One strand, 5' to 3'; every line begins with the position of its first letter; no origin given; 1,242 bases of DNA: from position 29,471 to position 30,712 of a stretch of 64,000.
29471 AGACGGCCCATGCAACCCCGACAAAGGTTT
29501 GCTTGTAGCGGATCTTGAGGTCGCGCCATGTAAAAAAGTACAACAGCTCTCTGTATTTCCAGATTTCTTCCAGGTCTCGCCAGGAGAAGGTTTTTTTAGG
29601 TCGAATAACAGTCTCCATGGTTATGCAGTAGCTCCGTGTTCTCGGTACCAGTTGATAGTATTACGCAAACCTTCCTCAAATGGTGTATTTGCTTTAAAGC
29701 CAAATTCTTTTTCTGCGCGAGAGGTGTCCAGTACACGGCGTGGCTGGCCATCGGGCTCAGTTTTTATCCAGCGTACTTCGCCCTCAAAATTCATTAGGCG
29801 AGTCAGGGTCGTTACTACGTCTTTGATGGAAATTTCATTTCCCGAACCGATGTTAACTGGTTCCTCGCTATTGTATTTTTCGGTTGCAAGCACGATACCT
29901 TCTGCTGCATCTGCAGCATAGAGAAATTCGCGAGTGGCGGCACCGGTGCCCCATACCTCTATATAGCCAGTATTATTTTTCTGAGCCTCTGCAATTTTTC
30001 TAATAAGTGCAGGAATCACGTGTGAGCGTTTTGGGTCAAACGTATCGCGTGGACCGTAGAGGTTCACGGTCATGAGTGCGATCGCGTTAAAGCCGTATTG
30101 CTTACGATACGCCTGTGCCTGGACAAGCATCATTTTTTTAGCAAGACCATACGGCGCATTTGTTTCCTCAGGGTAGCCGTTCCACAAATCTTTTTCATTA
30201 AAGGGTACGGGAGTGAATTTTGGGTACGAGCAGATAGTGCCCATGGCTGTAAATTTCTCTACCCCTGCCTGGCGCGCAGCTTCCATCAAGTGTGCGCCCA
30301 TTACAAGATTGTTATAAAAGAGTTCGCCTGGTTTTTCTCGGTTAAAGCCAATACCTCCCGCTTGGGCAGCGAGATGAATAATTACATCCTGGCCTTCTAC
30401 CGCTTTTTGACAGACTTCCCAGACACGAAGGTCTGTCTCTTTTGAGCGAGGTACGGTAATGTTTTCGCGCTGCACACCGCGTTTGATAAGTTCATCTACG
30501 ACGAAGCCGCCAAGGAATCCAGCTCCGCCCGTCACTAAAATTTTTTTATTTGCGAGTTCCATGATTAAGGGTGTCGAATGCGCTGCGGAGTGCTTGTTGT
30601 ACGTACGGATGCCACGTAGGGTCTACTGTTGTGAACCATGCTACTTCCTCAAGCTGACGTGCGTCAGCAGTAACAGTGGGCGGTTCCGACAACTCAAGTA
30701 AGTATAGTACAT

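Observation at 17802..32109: Complete GDP-L-fucose branch plus a GDP-mannose 3,5-epimerase-like enzyme and two GT11-like fucosyltransferases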

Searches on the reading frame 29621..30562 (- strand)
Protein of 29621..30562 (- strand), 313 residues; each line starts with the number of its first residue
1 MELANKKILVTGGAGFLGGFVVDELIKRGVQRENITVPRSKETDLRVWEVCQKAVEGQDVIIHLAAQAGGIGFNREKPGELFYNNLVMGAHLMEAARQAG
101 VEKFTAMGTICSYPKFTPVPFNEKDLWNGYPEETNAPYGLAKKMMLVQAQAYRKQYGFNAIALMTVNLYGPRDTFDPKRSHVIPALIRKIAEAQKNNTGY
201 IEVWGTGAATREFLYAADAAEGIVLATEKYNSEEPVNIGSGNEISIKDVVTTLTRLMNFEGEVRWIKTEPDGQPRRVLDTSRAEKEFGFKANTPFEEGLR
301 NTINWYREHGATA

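Call 4: search_protein_families(library=ncbifam, proteins=[window:29621-30562:-], max_evalue=0.001)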
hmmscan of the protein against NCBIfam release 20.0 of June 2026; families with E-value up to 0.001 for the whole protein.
window:29621-30562:- (313 aa): 18 families
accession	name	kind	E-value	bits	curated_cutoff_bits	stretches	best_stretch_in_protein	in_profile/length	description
NF047922.1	GDPFucSynFcl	equivalog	2.7e-78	263.5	500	1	5-309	2-304/308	GDP-L-fucose synthase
TIGR01181.1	dTDP_gluc_dehyt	equivalog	5.1e-30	104.7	365.1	1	49-310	63-315/321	dTDP-glucose 4,6-dehydratase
TIGR04180.1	EDH_00030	hypoth_equivalog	2.4e-26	92.5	475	1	43-263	56-262/297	NAD-dependent 4,6-dehydratase LegB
TIGR01179.1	galE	equivalog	1.1e-23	83.6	262.3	1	7-309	1-328/332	UDP-glucose 4-epimerase GalE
NF007490.0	PRK10084.1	subfamily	4.6e-18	65.3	649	1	134-307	163-335/361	dTDP-glucose 4,6-dehydratase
NF011728.1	PRK15181.1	equivalog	6.5e-16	58.3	760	1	43-309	76-340/348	Vi polysaccharide biosynthesis UDP-N-acetylglucosaminuronic acid C-4 epimerase TviC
NF007582.0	PRK10217.1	equivalog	1.3e-15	57.4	698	1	130-307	152-332/355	dTDP-glucose 4,6-dehydratase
TIGR02197.1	heptose_epim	equivalog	7.6e-15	54.9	274.6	1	51-306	59-313/316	ADP-glyceromanno-heptose 6-epimerase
NF042422.1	oxyalk_red_OleD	equivalog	6.7e-14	52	580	1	7-231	2-219/329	2-alkyl-3-oxoalkanoate reductase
TIGR03466.1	HpnA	hypoth_equivalog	1.6e-13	50.3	367.65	1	7-109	2-113/327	hopanoid-associated sugar epimerase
NF007956.0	PRK10675.1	subfamily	1.5e-11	44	394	1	58-309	74-332/338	UDP-glucose 4-epimerase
TIGR02622.1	CDP_4_6_dhtase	equivalog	1.5e-10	40.8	278.45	1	42-308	60-332/352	CDP-glucose 4,6-dehydratase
NF052578.1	StrlDmthSdmBMthl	equivalog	9.8e-10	38.7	600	1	9-256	4-244/328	sterol demethylase protein SdmB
NF042423.1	oxyalk_red_Shew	equivalog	2.8e-08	33.2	580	1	5-248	8-242/331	2-alkyl-3-oxoalkanoate reductase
TIGR01777.1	yfcH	hypoth_equivalog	3e-05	23.7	207.35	0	8-68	1-68/292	TIGR01777 family oxidoreductase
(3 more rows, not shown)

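Call 5: search_protein_families(library=pfam, proteins=[window:29621-30562:-], max_evalue=0.001)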
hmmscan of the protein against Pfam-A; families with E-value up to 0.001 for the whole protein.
window:29621-30562:- (313 aa): 6 families
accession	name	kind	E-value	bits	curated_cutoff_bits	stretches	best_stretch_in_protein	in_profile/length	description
PF01370.27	Epimerase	-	1.1e-53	182.6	20.9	1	8-239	1-240/240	NAD dependent epimerase/dehydratase family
PF16363.11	GDP_Man_Dehyd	-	2.1e-30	106.8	27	1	59-302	77-332/332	GDP-mannose 4,6 dehydratase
PF01073.25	3Beta_HSD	-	1.5e-08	34.5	22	1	9-243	1-245/280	3-beta hydroxysteroid dehydrogenase/isomerase family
PF02719.21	Polysacc_synt_2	-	7.2e-06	25.8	20.2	0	44-109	62-128/293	Polysaccharide biosynthesis protein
PF13460.12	NAD_binding_10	-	3.5e-05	24.2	27.2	1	43-128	41-119/184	NAD(P)H-binding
PF05368.20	NmrA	-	0.00092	19.3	27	0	5-104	2-102/298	NmrA-like family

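Call 7: search_solved_structures(query=window:29621-30562:-, max_evalue=1e-10)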
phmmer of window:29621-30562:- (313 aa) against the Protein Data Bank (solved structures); distinct sequences matched with E-value up to 1e-10: 80 (the best 60 are shown).
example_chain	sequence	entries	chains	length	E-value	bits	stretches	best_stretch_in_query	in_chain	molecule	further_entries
8du0_A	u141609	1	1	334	4.2e-62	213.7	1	3-309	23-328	GDP-L-fucose synthase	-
7ll6_A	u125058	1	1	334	4.2e-62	213.7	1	3-309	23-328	GDP-L-fucose synthase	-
1bws_A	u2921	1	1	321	3e-50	174.8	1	5-309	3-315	PROTEIN (GDP-4-KETO-6-DEOXY-D-MANNOSE EPIMERASE/REDUCTASE)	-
1bsv_A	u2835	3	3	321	1.1e-49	173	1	5-309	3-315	PROTEIN (GDP-FUCOSE SYNTHETASE) | GDP-FUCOSE SYNTHETASE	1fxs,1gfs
1e6u_A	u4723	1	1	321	4.4e-49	171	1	4-309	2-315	GDP-FUCOSE SYNTHETASE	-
1e7q_A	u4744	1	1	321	4.5e-49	171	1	4-309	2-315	GDP-FUCOSE SYNTHETASE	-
1e7s_A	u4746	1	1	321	1.4e-48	169.3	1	5-309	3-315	GDP-FUCOSE SYNTHETASE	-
1e7r_A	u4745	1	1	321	9.6e-48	166.6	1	5-309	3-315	GDP-FUCOSE SYNTHETASE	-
4b8w_A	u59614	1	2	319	8.5e-47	163.5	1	5-309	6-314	GDP-L-FUCOSE SYNTHASE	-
4b8z_A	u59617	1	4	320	8.6e-47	163.5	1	5-309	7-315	GDP-L-FUCOSE SYNTHASE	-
4e5y_A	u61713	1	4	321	9.1e-47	163.4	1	6-309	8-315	GDP-L-fucose synthase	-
4bkp_A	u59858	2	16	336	1e-46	163.2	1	5-309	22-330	GDP-L-FUCOSE SYNTHASE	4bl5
6aqy_A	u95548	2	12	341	9.4e-39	137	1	7-312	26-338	gdp-l-fucose synthetase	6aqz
7anh_A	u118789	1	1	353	7e-36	127.6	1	5-195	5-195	GDP-L-fucose synthase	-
2c59_A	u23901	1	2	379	6.9e-35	124.3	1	33-308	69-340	GDP-MANNOSE-3', 5'-EPIMERASE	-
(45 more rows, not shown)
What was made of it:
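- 29621..30562 (-): GDP-4-keto-6-deoxymannose epimerase/reductase of the Fcl/ColC (GMER) family, variant clade. NCBIfam GDPFucSynFcl 263.5 bits, cut-off 500 (call 4); PDB GDP-L-fucose synthase 4e-62 (call 7).
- Checked: Its best solved relatives are GDP-L-fucose synthases, 4e-62 (call 7).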

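Call 32: list_cluster_members(proteins=[P0121, window:29621-30562:-, window:16495-17805:-])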
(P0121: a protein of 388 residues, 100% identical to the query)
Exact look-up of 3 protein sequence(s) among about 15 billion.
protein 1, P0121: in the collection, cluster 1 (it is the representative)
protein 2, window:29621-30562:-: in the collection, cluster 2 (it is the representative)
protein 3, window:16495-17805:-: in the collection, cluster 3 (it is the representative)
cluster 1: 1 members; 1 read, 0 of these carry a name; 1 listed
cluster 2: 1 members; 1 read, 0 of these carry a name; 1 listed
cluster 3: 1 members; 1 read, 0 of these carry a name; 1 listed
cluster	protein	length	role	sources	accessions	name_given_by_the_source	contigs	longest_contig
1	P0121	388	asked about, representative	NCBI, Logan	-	-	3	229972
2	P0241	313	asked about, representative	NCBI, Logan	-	-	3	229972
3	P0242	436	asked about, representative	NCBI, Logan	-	-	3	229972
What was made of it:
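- Tried and rejected: The cluster look-up showed only that the source is an unnamed NCBI contig of 229,972 bp (call 32), so the organism is inferred from best hits.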

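Call 51: find_homologous_proteins(query=window:29621-30562:-, max_evalue=1e-40)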
Query window:29621-30562:- (313 aa): 8000 proteins with E <= 1e-40 among 8000 candidates; the best 120 are listed.
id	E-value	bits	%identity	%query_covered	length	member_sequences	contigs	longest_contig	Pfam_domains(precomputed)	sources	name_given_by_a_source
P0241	1.7e-209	713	100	100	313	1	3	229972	PF16363.12,PF02719.22,PF01073.26,PF01370.28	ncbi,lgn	-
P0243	2.7e-193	659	92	100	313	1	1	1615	PF16363.12,PF01073.26,PF01370.28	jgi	jgi:GDP-L-fucose synthase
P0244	1.7e-186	637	90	99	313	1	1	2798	PF16363.12,PF01073.26,PF13460.13,PF01370.28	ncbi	-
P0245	3.2e-166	571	81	99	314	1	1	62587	PF16363.12,PF02719.22,PF01073.26,PF01370.28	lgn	-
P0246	3.2e-164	564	78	99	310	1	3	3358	PF16363.12,PF01073.26,PF01370.28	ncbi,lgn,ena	-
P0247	2.1e-161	555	78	99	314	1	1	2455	PF16363.12,PF02719.22,PF01073.26,PF01370.28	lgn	-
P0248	2.2e-161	555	77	99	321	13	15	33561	PF16363.12,PF02719.22,PF01073.26,PF13460.13,PF01370.28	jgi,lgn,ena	jgi:GDP-L-fucose synthase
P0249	1.7e-160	552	77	98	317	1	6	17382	PF16363.12,PF01073.26,PF13460.13,PF01370.28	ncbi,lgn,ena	-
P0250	1.1e-159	549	76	100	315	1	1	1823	PF16363.12,PF02719.22,PF01073.26,PF13460.13,PF01370.28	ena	-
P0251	7.9e-159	546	76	99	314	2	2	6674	PF16363.12,PF02719.22,PF01073.26,PF01370.28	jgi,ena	jgi:GDP-L-fucose synthase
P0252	1.5e-158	545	76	99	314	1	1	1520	PF16363.12,PF02719.22,PF01073.26,PF01370.28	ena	-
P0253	3.8e-157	541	78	97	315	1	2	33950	PF16363.12,PF02719.22,PF01073.26,PF01370.28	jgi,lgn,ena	-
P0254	5.8e-157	540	76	98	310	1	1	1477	PF16363.12,PF02719.22,PF01073.26,PF13460.13,PF01370.28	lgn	-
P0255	9.7e-157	539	74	99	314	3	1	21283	PF16363.12,PF01073.26,PF01370.28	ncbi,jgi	jgi:GDP-L-fucose synthase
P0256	1.8e-154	532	73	99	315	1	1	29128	PF16363.12,PF02719.22,PF01073.26,PF13460.13,PF01370.28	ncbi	-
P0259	7.7e-153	527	73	99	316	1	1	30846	PF16363.12,PF02719.22,PF01073.26,PF01370.28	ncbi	ncbi:GDP-L-fucose synthase family protein [Patescibacteria group bacterium]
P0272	1.6e-150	519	73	99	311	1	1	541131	PF16363.12,PF02719.22,PF01073.26,PF13460.13,PF01370.28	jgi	-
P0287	8.0e-149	513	73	98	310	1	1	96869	PF16363.12,PF02719.22,PF01073.26,PF13460.13,PF01370.28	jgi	jgi:GDP-L-fucose synthase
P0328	3.3e-147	508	70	99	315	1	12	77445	PF16363.12,PF02719.22,PF01073.26,PF07993.19,PF13460.13,PF01370.28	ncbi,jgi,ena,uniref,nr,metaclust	ncbi:MAG: hypothetical protein US36_C0004G0008 [Candidatus Wolfebacteria bacterium GW2011_GWC1_37_10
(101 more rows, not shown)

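Call 52: find_encoding_contigs(protein=P0248, flank=10000, max_places=1)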
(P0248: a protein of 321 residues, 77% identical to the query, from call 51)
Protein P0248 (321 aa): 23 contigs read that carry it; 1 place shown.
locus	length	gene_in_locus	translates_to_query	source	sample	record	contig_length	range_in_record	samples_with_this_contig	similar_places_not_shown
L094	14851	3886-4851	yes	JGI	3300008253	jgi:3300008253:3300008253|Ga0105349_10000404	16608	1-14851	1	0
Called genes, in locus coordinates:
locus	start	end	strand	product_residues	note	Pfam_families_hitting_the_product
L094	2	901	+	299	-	?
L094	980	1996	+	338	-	PF01073:3Beta_HSD, PF01370:Epimerase, PF02719:Polysacc_synt_2, PF07993:NAD_binding_4, PF13460:NAD_binding_10 (faint), PF16363:GDP_Man_Dehyd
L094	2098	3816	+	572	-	PF00664:ABC_membrane, PF00005:ABC_tran, PF02463:SMC_N (weak)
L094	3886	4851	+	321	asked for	PF01073:3Beta_HSD (faint), PF01370:Epimerase, PF02719:Polysacc_synt_2 (faint), PF13460:NAD_binding_10 (faint), PF16363:GDP_Man_Dehyd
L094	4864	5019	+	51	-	-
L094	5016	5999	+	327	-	PF03385:STELLO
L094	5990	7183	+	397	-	PF01041:DegT_DnrJ_EryC1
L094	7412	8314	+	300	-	PF01531:Glyco_transf_11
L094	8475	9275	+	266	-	PF05721:PhyH (weak)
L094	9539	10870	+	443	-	PF01041:DegT_DnrJ_EryC1, PF00266:Aminotran_5 (faint), PF01212:Beta_elim_lyase (faint)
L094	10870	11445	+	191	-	PF00908:dTDP_sugar_isom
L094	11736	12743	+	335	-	PF00535:Glycos_transf_2, PF13641:Glyco_tranf_2_3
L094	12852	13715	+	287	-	-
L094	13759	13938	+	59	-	-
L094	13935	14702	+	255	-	PF00483:NTP_transferase, PF12804:NTP_transf_3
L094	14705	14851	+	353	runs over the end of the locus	PF01073:3Beta_HSD (weak), PF01370:Epimerase, PF02719:Polysacc_synt_2, PF04321:RmlD_sub_bind (weak), PF16363:GDP_Man_Dehyd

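Call 53: find_encoding_contigs(protein=P0253, flank=10000, max_places=1)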
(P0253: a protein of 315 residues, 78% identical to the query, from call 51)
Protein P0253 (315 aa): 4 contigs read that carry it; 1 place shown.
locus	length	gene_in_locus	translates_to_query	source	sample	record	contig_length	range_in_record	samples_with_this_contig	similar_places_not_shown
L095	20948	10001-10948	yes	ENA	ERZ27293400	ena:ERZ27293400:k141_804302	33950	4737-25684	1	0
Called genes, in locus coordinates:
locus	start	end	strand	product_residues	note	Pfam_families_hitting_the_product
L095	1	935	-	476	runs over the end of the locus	PF02934:GatB_N, PF02637:GatB_Yqey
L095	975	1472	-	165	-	PF00293:NUDIX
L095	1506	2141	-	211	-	PF09335:VTT_dom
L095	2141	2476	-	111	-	PF04020:Phage_holin_4_2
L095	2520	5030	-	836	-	PF07517:SecA_DEAD, PF01043:SecA_PP_bind, PF21090:P-loop_SecA, PF07516:SecA_SW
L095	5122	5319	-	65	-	-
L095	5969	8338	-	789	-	PF04932:Wzy_C, PF13432:TPR_16 (faint), PF23914:TPR_CcmH_CycH (faint), PF14559:TPR_19 (faint), PF07719:TPR_2 (faint), PF13428:TPR_14 (faint)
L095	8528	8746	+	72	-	PF01050:MannoseP_isomer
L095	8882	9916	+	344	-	PF01370:Epimerase, PF04321:RmlD_sub_bind (weak), PF16363:GDP_Man_Dehyd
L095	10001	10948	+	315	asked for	PF01370:Epimerase, PF02719:Polysacc_synt_2 (faint), PF01073:3Beta_HSD (faint), PF16363:GDP_Man_Dehyd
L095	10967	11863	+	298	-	PF01531:Glyco_transf_11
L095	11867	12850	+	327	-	PF03385:STELLO (weak)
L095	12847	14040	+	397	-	PF01041:DegT_DnrJ_EryC1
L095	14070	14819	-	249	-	PF13489:Methyltransf_23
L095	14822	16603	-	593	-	PF00664:ABC_membrane (weak), PF00005:ABC_tran, PF02463:SMC_N (weak)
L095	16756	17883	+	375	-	PF00534:Glycos_transf_1, PF13692:Glyco_trans_1_4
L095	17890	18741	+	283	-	PF00535:Glycos_transf_2, PF10111:Glyco_tranf_2_2 (weak), PF13641:Glyco_tranf_2_3 (weak)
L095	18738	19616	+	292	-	PF00535:Glycos_transf_2, PF13641:Glyco_tranf_2_3 (weak)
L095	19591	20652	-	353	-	PF13439:Glyco_transf_4, PF13524:Glyco_trans_1_2 (weak), PF00534:Glycos_transf_1, PF13692:Glyco_trans_1_4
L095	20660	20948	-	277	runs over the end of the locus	-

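Call 54: find_encoding_contigs(protein=P0259, flank=10000, max_places=1)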
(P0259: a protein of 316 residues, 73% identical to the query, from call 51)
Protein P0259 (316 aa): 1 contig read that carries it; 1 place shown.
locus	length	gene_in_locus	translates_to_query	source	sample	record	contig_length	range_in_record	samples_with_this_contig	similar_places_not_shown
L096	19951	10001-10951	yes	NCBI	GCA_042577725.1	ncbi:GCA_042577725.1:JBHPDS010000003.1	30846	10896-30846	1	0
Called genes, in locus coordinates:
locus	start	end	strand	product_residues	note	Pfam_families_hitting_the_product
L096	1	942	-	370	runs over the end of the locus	-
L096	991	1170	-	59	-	-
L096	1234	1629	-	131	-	PF03073:TspO_MBR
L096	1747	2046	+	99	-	-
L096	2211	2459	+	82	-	-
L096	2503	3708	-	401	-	PF12704:MacB_PCD, PF02687:FtsX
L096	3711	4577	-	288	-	PF04945:YHS, PF02463:SMC_N (faint), PF00005:ABC_tran, PF13304:AAA_21 (faint)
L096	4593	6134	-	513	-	PF25881:HH_YBHG (faint), PF25990:Beta-barrel_YknX (weak)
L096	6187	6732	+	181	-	PF01712:dNK (weak), PF13189:Cytidylate_kin2, PF13207:AAA_17, PF13238:AAA_18, PF13521:AAA_28 (weak), PF02224:Cytidylate_kin (weak)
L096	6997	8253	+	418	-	PF01943:Polysacc_synt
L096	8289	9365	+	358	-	PF01370:Epimerase, PF04321:RmlD_sub_bind, PF16363:GDP_Man_Dehyd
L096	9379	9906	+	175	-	PF00293:NUDIX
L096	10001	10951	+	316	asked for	PF01073:3Beta_HSD (weak), PF01370:Epimerase, PF02719:Polysacc_synt_2 (faint), PF16363:GDP_Man_Dehyd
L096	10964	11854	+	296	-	PF01531:Glyco_transf_11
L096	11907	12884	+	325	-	PF03385:STELLO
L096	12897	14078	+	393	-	PF01041:DegT_DnrJ_EryC1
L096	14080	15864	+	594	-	PF13522:GATase_6, PF12481:DUF3700 (weak), PF13537:GATase_7, PF00733:Asn_synthase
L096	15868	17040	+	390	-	PF13692:Glyco_trans_1_4 (faint), PF00534:Glycos_transf_1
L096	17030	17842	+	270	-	PF00535:Glycos_transf_2, PF10111:Glyco_tranf_2_2, PF13641:Glyco_tranf_2_3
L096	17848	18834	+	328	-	-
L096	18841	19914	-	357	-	PF01370:Epimerase, PF02719:Polysacc_synt_2 (weak), PF16363:GDP_Man_Dehyd, PF07993:NAD_binding_4, PF16363:GDP_Man_Dehyd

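Call 55: find_encoding_contigs(protein=P0272, flank=8000, max_places=1)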
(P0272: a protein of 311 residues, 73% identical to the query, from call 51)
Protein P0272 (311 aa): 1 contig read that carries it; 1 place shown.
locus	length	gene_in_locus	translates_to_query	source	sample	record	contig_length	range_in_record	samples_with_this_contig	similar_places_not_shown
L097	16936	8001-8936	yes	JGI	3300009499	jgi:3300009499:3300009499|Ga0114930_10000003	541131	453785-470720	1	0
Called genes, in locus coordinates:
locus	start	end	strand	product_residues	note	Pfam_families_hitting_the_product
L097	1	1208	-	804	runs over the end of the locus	PF07517:SecA_DEAD, PF01043:SecA_PP_bind, PF21090:P-loop_SecA, PF07516:SecA_SW, PF02810:SEC-C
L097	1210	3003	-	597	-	-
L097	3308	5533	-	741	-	PF04932:Wzy_C, PF12895:ANAPC3 (weak), PF13432:TPR_16 (weak), PF00515:TPR_1, PF07719:TPR_2, PF13181:TPR_8, PF13424:TPR_12, PF13432:TPR_16, +11 more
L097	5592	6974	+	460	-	PF02397:Bac_transf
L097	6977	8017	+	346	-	PF01370:Epimerase, PF04321:RmlD_sub_bind (faint), PF16363:GDP_Man_Dehyd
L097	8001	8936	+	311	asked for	PF01073:3Beta_HSD (weak), PF01370:Epimerase, PF02719:Polysacc_synt_2 (faint), PF16363:GDP_Man_Dehyd, PF13460:NAD_binding_10 (faint)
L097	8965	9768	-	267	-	PF00535:Glycos_transf_2, PF10111:Glyco_tranf_2_2, PF13641:Glyco_tranf_2_3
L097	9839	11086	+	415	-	PF01943:Polysacc_synt, PF13440:Polysacc_synt_3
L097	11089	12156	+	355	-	PF13524:Glyco_trans_1_2, PF00534:Glycos_transf_1 (weak)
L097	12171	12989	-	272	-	PF05050:Methyltransf_21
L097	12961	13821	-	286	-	PF00535:Glycos_transf_2, PF10111:Glyco_tranf_2_2, PF13641:Glyco_tranf_2_3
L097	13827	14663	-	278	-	PF13489:Methyltransf_23, PF08241:Methyltransf_11, PF08242:Methyltransf_12, PF13649:Methyltransf_25, PF13847:Methyltransf_31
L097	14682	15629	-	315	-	PF05575:V_cholerae_RfbT (weak), PF02475:TRM5-TYW2_MTfase (weak), PF05050:Methyltransf_21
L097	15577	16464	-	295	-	PF00535:Glycos_transf_2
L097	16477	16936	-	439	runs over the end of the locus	PF03446:NAD_binding_2 (weak), PF03721:UDPG_MGDP_dh_N, PF03807:F420_oxidored (faint), PF00984:UDPG_MGDP_dh, PF03720:UDPG_MGDP_dh_C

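Call 56: find_encoding_contigs(protein=P0287, flank=8000, max_places=1)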
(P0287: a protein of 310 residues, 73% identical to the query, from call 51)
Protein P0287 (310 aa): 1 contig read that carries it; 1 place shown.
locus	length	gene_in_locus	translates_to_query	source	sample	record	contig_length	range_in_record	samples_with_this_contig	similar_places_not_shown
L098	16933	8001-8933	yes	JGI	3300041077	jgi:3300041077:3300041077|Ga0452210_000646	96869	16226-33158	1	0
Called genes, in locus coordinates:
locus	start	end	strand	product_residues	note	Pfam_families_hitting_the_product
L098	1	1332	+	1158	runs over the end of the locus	PF01471:PG_binding_1 (weak)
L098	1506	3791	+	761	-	PF13176:TPR_7 (faint), PF04932:Wzy_C, PF23914:TPR_CcmH_CycH (faint), PF13428:TPR_14 (faint), PF00515:TPR_1 (faint), PF13432:TPR_16 (weak), PF14559:TPR_19 (weak), PF13181:TPR_8 (weak), +7 more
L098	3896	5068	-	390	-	PF13439:Glyco_transf_4, PF13579:Glyco_trans_4_4, PF00534:Glycos_transf_1, PF13692:Glyco_trans_1_4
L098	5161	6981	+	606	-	PF13522:GATase_6, PF13537:GATase_7, PF00733:Asn_synthase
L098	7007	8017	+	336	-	PF01370:Epimerase, PF04321:RmlD_sub_bind (weak), PF16363:GDP_Man_Dehyd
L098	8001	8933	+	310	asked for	PF01073:3Beta_HSD, PF01370:Epimerase, PF02719:Polysacc_synt_2 (faint), PF13460:NAD_binding_10 (weak), PF16363:GDP_Man_Dehyd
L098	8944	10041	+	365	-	PF01041:DegT_DnrJ_EryC1, PF00155:Aminotran_1_2 (weak), PF01212:Beta_elim_lyase (weak)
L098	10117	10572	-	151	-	PF00583:Acetyltransf_1, PF13527:Acetyltransf_9 (weak), PF13673:Acetyltransf_10, PF21926:FeeM, PF13508:Acetyltransf_7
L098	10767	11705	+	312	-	PF01370:Epimerase, PF04321:RmlD_sub_bind, PF16363:GDP_Man_Dehyd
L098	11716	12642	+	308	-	PF01073:3Beta_HSD, PF01370:Epimerase, PF02719:Polysacc_synt_2, PF04321:RmlD_sub_bind, PF05368:NmrA, PF13460:NAD_binding_10 (weak), PF16363:GDP_Man_Dehyd, PF07993:NAD_binding_4 (weak)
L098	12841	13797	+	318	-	PF00535:Glycos_transf_2, PF10111:Glyco_tranf_2_2, PF13641:Glyco_tranf_2_3 (faint)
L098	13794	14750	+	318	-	PF00535:Glycos_transf_2 (weak)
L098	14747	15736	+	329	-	PF00106:adh_short (weak), PF01073:3Beta_HSD, PF01370:Epimerase, PF02719:Polysacc_synt_2, PF04321:RmlD_sub_bind, PF05368:NmrA, PF13460:NAD_binding_10, PF16363:GDP_Man_Dehyd, +1 more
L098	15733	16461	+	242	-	PF00483:NTP_transferase, PF12804:NTP_transf_3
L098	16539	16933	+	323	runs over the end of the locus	PF00288:GHMP_kinases_N, PF08544:GHMP_kinases_C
